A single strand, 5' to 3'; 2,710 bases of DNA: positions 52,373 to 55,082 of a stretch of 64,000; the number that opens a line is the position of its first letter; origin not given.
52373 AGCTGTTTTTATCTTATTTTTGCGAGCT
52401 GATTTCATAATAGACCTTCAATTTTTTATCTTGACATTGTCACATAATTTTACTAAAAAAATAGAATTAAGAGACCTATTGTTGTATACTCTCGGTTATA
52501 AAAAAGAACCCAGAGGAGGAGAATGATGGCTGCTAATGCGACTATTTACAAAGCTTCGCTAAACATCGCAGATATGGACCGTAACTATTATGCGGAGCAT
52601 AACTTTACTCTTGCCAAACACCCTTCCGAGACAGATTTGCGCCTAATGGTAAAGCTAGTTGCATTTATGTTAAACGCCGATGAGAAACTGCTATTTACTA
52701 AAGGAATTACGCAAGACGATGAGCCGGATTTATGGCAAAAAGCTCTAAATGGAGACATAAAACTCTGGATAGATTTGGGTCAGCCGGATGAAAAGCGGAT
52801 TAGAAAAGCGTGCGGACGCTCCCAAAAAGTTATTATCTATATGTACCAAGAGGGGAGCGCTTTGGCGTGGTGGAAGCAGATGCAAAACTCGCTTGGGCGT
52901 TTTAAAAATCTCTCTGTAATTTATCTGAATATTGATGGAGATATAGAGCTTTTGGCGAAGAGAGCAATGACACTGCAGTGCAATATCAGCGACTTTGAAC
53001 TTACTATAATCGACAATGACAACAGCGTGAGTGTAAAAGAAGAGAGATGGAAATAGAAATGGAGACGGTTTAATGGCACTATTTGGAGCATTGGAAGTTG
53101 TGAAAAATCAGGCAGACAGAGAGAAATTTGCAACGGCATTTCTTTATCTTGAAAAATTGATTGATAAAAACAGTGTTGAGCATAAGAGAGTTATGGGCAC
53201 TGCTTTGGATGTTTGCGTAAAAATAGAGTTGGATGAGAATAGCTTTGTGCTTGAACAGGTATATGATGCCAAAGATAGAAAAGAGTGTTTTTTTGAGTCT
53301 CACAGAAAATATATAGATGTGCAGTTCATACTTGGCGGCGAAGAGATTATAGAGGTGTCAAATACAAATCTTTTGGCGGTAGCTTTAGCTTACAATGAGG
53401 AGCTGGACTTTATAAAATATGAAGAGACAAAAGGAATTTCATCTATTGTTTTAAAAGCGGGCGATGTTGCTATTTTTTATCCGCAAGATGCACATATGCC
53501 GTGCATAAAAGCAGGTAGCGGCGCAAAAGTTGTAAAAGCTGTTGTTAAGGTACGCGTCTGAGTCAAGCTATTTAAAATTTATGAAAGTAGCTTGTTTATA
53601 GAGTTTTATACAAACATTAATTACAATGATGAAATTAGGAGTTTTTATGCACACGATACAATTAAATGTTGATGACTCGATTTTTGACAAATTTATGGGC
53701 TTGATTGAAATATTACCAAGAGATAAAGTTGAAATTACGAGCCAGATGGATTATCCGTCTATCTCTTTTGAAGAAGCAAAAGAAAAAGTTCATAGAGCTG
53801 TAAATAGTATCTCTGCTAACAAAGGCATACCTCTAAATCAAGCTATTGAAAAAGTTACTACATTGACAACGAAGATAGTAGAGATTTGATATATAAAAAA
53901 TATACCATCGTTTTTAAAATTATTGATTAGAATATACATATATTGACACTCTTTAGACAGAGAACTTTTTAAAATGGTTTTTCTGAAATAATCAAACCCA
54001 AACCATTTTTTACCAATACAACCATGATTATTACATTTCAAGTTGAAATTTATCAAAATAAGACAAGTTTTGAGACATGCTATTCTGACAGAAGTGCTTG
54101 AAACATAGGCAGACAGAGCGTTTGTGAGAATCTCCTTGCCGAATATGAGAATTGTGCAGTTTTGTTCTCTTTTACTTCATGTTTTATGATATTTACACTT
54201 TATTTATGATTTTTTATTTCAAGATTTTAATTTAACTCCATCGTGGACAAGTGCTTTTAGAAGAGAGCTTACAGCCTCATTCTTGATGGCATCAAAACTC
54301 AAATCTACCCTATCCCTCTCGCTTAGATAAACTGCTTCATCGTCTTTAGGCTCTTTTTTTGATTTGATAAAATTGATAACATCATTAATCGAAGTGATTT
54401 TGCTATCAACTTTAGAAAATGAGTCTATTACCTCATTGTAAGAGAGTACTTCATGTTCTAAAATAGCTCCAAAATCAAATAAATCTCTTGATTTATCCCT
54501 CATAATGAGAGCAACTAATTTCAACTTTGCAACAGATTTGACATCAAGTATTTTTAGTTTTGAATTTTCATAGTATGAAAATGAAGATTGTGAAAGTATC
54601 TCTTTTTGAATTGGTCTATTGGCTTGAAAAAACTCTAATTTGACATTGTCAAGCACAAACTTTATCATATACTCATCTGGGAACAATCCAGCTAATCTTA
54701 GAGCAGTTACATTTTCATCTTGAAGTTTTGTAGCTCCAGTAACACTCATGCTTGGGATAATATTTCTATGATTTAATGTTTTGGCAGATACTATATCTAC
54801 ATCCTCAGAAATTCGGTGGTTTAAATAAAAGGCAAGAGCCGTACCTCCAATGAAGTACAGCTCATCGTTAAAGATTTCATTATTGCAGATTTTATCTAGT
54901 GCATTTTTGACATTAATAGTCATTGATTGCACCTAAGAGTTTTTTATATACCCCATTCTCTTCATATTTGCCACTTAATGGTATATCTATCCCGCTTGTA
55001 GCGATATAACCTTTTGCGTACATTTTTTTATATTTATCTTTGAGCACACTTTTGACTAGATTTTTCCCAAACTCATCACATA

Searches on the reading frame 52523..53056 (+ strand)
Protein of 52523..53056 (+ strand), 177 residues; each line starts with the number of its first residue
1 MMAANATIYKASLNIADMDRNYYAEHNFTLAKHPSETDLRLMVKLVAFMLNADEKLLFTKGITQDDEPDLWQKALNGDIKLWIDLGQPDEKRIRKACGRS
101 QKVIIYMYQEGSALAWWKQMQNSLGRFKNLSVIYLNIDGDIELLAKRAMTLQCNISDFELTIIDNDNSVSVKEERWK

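Call 59: search_protein_families(library=pfam, proteins=[window:52523-53056:+], max_evalue=0.001)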
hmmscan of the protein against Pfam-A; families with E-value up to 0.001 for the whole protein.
window:52523-53056:+ (177 aa): 1 family
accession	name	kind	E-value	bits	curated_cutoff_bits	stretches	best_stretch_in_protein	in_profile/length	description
PF07152.18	YaeQ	-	7.2e-67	224.8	25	1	2-172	1-172/173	YaeQ protein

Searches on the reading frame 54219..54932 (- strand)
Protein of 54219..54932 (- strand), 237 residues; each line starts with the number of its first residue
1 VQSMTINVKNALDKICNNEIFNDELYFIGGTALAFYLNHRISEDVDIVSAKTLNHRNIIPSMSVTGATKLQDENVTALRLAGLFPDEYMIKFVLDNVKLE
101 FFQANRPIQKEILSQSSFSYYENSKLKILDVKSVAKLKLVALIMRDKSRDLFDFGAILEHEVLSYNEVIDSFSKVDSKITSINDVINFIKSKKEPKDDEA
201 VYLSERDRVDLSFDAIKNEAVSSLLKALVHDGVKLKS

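Call 59: search_protein_families(library=pfam, proteins=[window:54219-54932:-], max_evalue=0.001)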
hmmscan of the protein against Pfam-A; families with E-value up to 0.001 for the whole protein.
window:54219-54932:- (237 aa): 1 family
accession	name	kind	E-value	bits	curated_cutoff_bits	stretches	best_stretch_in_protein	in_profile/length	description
PF08843.17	AbiEii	-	1.6e-15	58.2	22.5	1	18-183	8-196/238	Nucleotidyl transferase AbiEii toxin, Type IV TA system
